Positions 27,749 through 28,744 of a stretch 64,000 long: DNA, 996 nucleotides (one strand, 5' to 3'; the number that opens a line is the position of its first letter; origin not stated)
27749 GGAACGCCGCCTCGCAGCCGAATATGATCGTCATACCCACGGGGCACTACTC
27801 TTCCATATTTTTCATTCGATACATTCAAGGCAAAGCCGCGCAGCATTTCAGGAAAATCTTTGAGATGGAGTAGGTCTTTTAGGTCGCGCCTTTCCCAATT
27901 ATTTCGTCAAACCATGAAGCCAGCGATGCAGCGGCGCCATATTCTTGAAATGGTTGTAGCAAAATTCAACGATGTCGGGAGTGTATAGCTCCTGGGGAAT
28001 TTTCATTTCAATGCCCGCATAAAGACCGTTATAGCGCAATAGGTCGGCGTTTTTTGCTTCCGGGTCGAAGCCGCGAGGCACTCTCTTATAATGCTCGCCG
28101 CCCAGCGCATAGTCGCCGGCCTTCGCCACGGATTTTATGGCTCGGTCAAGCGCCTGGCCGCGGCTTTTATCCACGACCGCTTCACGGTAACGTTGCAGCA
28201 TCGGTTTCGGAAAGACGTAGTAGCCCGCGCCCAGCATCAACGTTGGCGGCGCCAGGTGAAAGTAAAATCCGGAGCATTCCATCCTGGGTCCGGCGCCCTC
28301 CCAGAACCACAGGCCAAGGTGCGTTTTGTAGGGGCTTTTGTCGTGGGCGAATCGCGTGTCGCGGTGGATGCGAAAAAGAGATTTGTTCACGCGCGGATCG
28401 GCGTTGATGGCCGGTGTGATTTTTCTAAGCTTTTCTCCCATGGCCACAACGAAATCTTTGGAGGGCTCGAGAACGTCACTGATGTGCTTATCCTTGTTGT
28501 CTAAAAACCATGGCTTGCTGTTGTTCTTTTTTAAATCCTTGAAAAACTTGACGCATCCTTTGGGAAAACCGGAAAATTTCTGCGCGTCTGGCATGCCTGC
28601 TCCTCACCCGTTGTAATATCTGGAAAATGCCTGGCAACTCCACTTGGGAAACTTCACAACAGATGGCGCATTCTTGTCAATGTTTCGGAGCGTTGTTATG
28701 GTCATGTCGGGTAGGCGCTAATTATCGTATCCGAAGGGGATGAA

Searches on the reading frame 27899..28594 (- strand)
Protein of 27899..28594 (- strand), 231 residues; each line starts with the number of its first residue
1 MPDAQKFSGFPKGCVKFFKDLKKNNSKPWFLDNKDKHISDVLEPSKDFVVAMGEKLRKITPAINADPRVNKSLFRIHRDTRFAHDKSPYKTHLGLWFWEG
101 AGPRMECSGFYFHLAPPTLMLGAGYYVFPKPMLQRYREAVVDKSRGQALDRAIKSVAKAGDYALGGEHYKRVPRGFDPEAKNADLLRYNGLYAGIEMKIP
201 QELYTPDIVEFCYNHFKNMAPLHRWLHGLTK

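Call 78: search_protein_families(library=pfam, proteins=[window:27899-28594:-], max_evalue=0.01)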
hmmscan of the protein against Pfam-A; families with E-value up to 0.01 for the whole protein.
window:27899-28594:- (231 aa): 1 family
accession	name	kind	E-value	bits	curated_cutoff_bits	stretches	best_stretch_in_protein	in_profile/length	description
PF09365.15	DUF2461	-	3.7e-53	181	22.8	1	15-225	3-208/208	Conserved hypothetical protein (DUF2461)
